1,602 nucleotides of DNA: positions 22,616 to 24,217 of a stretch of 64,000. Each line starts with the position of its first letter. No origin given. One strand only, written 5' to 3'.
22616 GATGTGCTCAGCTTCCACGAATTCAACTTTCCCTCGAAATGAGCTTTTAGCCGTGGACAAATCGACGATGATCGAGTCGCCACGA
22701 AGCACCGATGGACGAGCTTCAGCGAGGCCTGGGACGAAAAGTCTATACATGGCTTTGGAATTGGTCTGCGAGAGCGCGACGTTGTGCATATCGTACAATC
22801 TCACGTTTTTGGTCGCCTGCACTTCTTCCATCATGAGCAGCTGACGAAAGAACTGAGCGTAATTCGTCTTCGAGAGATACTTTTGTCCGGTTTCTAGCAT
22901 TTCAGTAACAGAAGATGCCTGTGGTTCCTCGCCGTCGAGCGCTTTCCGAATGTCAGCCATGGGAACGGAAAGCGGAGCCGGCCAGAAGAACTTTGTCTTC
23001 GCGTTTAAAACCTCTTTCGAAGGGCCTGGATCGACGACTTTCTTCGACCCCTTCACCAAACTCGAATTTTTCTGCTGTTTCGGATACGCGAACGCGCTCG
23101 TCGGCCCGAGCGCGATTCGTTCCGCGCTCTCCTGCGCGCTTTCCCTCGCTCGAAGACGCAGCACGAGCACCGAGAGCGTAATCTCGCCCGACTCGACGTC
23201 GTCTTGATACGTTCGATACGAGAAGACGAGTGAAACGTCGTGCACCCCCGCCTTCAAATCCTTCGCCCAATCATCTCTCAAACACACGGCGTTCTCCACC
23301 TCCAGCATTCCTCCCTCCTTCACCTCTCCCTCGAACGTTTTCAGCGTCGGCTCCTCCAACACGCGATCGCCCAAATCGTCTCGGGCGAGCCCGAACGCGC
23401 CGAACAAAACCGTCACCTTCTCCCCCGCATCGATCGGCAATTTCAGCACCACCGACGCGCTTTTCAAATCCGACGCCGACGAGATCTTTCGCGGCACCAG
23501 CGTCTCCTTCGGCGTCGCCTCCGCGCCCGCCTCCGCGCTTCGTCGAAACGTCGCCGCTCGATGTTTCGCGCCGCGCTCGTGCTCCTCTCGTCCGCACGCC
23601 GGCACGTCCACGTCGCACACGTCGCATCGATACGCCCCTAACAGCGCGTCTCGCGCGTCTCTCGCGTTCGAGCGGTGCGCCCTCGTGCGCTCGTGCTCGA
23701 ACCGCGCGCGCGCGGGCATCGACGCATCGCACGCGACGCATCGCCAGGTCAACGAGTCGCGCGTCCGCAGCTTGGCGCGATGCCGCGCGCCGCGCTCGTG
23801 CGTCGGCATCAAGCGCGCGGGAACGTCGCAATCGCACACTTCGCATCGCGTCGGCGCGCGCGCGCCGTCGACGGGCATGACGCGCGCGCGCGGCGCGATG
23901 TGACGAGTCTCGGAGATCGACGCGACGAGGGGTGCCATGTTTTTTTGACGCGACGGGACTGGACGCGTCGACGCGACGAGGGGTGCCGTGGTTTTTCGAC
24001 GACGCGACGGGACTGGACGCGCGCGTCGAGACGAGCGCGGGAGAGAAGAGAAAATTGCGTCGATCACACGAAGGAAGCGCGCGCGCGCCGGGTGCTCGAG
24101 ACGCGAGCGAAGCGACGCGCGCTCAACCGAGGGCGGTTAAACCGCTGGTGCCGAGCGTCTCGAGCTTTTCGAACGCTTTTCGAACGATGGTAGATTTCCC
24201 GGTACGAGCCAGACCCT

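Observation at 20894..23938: MOV10/SDE3-type helicase fused to three U1/matrin-type C2H2 zinc fingers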

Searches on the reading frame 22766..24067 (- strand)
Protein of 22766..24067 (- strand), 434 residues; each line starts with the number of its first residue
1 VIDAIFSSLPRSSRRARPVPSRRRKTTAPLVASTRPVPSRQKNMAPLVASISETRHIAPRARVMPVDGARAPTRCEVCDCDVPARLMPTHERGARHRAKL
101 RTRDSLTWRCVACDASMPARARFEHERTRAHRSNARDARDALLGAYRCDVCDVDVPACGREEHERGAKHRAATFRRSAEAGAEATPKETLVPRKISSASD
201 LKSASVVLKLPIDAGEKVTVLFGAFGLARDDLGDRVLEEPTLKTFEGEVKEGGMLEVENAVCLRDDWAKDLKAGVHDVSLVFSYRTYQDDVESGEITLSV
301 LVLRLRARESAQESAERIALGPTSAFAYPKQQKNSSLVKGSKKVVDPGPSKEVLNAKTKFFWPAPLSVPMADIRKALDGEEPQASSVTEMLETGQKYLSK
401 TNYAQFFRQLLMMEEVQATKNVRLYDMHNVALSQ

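Call 5: search_protein_families(library=pfam, proteins=[window:22766-24067:-], max_evalue=10)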
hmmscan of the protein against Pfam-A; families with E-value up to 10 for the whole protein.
seq(434 aa): 1 family
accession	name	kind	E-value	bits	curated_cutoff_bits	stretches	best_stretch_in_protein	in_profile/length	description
PF06220.18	zf-U1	-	0.23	11.7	22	1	146-173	4-34/38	U1 zinc finger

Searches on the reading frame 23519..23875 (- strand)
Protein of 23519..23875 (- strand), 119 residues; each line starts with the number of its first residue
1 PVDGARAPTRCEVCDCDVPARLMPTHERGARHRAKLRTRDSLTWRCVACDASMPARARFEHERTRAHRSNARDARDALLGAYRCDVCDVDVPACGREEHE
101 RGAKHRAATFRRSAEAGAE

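Call 54: predict_structure(alignment_id=A5)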
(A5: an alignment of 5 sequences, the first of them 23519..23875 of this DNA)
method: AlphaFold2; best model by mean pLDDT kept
length: 119 residues; sequences in the alignment: 5
mean_pLDDT: 83.5   pTM: 0.46
mean pLDDT of the five models: 83.5, 81.7, 80.7, 79.4, 77.2
residues with pLDDT >= 90: 29; 70-90: 78; 50-70: 10; < 50: 2
segments of 3 or more residues with pLDDT < 50: none
pLDDT, mean of each block of 10 residues (from residue 1): 66 90 90 83 86 88 91 76 83 80 89 79
secondary structure, 60 per line:
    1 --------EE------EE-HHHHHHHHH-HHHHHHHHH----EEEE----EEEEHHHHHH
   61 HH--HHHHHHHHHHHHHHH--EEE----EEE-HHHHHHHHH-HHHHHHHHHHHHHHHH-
elements in order: H20-28 H30-38 E43-46 E51-54 H55-62 H65-79 E82-84 E89-91 H93-101 H103-118

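Call 56: fold_search(model_id=the predicted structure, library=pdb)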
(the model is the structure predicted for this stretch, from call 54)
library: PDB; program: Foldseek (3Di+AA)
matches with E <= 10: 130; with E <= 0.001: 0
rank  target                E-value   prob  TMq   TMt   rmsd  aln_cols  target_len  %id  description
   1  2rsi_MODEL_1_A        1.0e-01  0.28  0.21  0.25  12.8       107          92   15  Solution structures of the DNA-binding domains of immune-related zinc-finger protein ZFAT (released 2013-03-13)
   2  8gbq_B                1.9e-01  0.72  0.28  0.34   7.2        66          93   18  Structure of RNF125 in complex with UbcH5b (released 2023-07-19)
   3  5yel_B                3.4e-01  0.15  0.21  0.16  11.2       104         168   19  Crystal structure of CTCF ZFs6-11-gb7CSE (released 2017-11-29)
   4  8ssu_A                4.1e-01  0.12  0.21  0.13  15.2       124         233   17  ZnFs 3-11 of CCCTC-binding factor (CTCF) Complexed with 19mer DNA (released 2023-08-02)
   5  4pjo_L                4.7e-01  0.94  0.29  0.60   1.8        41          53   22  Minimal U1 snRNP (released 2014-12-31)
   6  5yel_A                4.7e-01  0.11  0.19  0.14  15.2       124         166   15  Crystal structure of CTCF ZFs6-11-gb7CSE (released 2017-11-29)
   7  5k5h_A                5.3e-01  0.16  0.26  0.27   8.6       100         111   18  Homo sapiens CCCTC-binding factor (CTCF) ZnF4-7 and DNA complex structure (released 2017-05-24)
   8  2dlk_MODEL_1_A        5.3e-01  0.13  0.18  0.23   8.0        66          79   18  Solution structure of the first and the second zf-C2H2 domains of zinc finger protein 692 (released 2006-10-20)
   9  7n5s_A                5.7e-01  0.14  0.23  0.24  10.0       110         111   14  ZBTB7A Zinc Finger Domain Bound to -200 Site of Fetal Globin Promoter (Oligo 6) (released 2021-08-25)
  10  3hcs_A                6.5e-01  0.16  0.20  0.15  10.9        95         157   13  Crystal structure of the N-terminal domain of TRAF6 (released 2009-05-26)
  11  5und_A                6.5e-01  0.09  0.18  0.14   9.5       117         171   16  Crystal Structure of CTCF(ZnF 4-10) With 28-mer DNA (released 2017-05-24)
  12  2d9k_MODEL_1_A        6.9e-01  0.38  0.21  0.32   7.3        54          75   17  Solution structure of the zf-TRAF domain of FLN29 gene product (released 2006-06-10)
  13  2rsj_MODEL_1_A        6.9e-01  0.15  0.19  0.23  11.6        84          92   14  Solution structures of the DNA-binding domains of immune-related zinc-finger protein ZFAT (released 2013-03-13)
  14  8e3d_B                6.9e-01  0.10  0.20  0.21   9.5       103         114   17  ZBTB7A Zinc Finger Domain Bound to DNA Duplex Containing CAST sequence (#11) (released 2023-02-08)
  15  7ysf_A                7.4e-01  0.12  0.23  0.24  10.0       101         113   18  Crystal structure of ZNF524 ZF1-4 in complex with telomeric DNA (released 2023-08-16)
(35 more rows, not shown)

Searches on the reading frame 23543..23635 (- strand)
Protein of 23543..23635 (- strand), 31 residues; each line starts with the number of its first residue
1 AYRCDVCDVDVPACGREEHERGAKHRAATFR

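Call 5: search_protein_families(library=pfam, proteins=[window:23543-23635:-], max_evalue=10)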
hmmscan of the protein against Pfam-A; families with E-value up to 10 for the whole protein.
seq(31 aa): 3 families
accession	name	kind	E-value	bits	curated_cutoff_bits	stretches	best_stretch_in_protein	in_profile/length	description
PF12874.13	zf-met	-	0.013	16.2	21.2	1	2-9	1-8/25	Zinc-finger of C2H2 type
PF06220.18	zf-U1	-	0.072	13.3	22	1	2-29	4-34/38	U1 zinc finger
PF12171.14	zf-C2H2_jaz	-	1.6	9.5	22.6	0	17-26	18-27/27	Zinc-finger double-stranded RNA-binding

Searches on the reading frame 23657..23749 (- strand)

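Call 5: search_protein_families(library=pfam, proteins=[window:23657-23749:-], max_evalue=10)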
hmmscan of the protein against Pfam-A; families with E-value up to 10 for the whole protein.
seq(31 aa): 1 family
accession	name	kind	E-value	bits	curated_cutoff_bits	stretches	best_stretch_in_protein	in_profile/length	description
PF12171.14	zf-C2H2_jaz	-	0.081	13.6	22.6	1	2-9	2-9/27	Zinc-finger double-stranded RNA-binding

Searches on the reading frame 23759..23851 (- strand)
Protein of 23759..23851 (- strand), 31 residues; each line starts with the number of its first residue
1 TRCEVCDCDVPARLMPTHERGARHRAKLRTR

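Call 5: search_protein_families(library=pfam, proteins=[window:23759-23851:-], max_evalue=10)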
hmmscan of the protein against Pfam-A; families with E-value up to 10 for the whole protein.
seq(31 aa): 1 family
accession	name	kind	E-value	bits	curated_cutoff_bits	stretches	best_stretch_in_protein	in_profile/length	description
PF12874.13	zf-met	-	1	10.2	21.2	0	2-8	2-8/25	Zinc-finger of C2H2 type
